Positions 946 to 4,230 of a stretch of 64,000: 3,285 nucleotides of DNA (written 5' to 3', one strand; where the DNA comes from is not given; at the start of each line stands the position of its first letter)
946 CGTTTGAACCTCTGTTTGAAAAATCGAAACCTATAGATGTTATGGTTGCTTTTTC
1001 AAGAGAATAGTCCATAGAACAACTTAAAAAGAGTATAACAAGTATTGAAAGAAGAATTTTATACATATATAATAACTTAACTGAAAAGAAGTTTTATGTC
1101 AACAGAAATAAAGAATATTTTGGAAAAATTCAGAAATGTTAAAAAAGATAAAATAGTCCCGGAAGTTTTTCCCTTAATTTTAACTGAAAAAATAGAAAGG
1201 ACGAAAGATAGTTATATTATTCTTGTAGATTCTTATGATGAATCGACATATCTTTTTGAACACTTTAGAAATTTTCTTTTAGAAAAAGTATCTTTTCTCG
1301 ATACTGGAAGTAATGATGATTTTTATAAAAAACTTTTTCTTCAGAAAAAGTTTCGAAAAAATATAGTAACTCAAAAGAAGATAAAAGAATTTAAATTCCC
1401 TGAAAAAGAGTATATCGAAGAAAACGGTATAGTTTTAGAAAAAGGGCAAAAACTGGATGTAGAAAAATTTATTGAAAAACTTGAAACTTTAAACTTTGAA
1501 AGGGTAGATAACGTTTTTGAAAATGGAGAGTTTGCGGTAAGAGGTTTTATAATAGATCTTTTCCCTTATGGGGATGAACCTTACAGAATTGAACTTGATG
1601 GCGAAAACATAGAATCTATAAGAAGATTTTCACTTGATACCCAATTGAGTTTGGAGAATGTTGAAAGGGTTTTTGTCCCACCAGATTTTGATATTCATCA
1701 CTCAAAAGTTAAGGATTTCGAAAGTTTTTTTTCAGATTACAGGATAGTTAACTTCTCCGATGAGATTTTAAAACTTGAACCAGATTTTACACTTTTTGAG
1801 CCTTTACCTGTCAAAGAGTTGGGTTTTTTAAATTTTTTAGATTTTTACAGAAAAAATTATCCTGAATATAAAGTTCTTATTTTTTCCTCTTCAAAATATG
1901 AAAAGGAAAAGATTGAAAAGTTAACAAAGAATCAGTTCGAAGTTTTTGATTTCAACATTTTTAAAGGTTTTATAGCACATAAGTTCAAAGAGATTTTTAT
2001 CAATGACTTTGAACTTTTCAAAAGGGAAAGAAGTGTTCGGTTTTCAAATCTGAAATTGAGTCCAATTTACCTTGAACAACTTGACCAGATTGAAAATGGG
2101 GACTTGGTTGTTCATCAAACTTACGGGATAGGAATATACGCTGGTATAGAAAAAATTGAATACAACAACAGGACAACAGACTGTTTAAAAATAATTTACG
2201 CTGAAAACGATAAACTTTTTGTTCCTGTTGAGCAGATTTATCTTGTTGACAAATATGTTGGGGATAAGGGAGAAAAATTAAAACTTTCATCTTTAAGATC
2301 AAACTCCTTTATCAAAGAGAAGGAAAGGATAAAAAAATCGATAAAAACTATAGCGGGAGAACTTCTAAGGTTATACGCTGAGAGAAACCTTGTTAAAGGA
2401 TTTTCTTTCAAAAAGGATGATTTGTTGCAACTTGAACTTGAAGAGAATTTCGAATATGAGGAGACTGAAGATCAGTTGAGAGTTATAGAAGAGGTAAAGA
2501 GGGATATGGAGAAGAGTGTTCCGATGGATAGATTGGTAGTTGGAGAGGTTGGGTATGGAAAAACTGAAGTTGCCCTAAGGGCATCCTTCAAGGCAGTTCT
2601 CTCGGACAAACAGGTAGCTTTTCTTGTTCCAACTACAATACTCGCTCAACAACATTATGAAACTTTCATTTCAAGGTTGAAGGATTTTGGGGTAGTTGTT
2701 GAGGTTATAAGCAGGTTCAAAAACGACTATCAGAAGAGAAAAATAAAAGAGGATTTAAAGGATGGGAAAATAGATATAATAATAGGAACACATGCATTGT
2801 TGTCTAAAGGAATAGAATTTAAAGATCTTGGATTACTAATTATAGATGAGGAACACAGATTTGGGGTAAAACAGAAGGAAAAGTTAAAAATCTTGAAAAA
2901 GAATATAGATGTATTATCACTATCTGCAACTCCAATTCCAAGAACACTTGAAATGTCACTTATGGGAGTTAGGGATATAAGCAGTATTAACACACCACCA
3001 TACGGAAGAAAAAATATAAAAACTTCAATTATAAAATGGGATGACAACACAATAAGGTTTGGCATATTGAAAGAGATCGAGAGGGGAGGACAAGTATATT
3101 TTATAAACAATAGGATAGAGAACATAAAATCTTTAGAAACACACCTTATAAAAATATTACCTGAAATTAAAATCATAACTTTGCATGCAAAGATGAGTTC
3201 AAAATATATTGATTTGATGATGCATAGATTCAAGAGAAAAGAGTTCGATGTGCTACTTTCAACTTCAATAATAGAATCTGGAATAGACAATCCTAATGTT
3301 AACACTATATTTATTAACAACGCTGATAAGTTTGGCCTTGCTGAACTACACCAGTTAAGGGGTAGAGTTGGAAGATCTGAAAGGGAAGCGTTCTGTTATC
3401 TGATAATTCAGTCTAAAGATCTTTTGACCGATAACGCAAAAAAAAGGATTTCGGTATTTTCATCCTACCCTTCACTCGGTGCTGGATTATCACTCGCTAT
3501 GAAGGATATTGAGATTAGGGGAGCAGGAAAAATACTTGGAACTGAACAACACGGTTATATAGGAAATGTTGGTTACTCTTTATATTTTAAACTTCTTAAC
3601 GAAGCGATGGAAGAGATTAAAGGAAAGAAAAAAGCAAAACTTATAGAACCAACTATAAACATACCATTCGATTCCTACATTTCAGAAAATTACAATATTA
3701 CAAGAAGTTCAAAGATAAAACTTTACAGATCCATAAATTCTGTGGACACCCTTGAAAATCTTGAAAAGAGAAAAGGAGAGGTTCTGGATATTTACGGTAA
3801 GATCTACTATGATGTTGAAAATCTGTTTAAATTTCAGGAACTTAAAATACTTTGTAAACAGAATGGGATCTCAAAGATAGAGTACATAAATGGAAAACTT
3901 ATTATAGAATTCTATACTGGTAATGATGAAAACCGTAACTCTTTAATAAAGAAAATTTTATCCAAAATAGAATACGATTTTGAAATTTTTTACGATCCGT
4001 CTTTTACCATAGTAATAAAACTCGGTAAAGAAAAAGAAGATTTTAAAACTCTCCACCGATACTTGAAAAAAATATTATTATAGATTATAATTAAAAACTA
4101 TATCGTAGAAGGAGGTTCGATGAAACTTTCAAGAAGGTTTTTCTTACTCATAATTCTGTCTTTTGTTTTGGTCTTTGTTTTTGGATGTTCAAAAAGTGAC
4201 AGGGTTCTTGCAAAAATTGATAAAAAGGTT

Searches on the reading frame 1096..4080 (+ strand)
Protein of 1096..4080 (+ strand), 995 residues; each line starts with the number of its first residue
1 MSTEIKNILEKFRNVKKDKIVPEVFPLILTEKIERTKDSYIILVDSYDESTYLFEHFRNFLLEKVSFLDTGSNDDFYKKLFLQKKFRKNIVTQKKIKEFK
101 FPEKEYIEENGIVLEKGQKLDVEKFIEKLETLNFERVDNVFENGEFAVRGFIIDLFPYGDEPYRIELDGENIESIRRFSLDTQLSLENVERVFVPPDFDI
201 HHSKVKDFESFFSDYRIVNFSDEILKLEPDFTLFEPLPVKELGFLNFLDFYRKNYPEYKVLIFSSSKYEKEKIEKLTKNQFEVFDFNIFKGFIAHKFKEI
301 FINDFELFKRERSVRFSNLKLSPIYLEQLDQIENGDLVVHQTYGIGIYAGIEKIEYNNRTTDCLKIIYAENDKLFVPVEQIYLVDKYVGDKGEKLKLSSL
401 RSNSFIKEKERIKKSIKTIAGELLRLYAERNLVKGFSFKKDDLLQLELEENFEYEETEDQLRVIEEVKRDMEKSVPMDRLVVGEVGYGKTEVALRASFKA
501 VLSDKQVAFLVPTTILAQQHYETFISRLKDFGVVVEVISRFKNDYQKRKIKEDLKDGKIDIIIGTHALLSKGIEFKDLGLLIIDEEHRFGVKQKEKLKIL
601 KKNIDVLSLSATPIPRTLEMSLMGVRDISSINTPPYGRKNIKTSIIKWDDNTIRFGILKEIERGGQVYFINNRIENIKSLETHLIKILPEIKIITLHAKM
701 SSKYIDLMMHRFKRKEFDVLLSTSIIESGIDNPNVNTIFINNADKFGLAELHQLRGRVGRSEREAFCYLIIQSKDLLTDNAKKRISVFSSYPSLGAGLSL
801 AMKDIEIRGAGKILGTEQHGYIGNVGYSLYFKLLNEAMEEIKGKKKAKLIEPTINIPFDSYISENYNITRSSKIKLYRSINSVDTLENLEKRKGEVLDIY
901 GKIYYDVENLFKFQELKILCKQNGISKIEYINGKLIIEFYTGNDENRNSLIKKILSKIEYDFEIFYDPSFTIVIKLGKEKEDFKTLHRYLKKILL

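Call 50: find_encoding_contigs(protein=window:1096-4080:+, flank=3000, max_places=4)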
Protein window:1096-4080:+ (995 aa): 8 contigs read that carry it; 2 places shown.
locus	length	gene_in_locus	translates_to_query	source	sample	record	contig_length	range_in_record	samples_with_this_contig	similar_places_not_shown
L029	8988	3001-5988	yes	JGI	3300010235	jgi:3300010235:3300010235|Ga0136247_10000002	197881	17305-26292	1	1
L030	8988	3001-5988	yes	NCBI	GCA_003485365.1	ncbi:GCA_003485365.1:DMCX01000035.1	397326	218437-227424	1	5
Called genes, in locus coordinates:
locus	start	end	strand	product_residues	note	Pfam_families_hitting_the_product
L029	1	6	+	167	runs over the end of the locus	PF05683:Fumerase_C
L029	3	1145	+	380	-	PF01855:POR_N, PF02780:Transketolase_C, PF17147:PFOR_II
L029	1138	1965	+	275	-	PF02775:TPP_enzyme_C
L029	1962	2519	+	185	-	PF01558:POR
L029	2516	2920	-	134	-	-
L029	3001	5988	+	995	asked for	PF17757:UvrB_inter, PF02559:CarD_TRCF_RID, PF00270:DEAD, PF04851:ResIII, PF00271:Helicase_C, PF03461:TRCF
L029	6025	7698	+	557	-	PF00639:Rotamase, PF13145:Rotamase_2 (faint), PF13616:Rotamase_3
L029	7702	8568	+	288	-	PF13145:Rotamase_2, PF00639:Rotamase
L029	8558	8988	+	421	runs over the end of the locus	PF13616:Rotamase_3, PF00639:Rotamase, PF13616:Rotamase_3, PF00639:Rotamase, PF13145:Rotamase_2 (weak)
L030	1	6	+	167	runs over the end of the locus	PF05683:Fumerase_C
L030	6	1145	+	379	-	PF01855:POR_N, PF02780:Transketolase_C, PF17147:PFOR_II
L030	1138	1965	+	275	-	PF02775:TPP_enzyme_C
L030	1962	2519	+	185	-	PF01558:POR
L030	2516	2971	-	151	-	-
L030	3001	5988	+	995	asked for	PF17757:UvrB_inter, PF02559:CarD_TRCF_RID, PF00270:DEAD, PF04851:ResIII, PF00271:Helicase_C, PF03461:TRCF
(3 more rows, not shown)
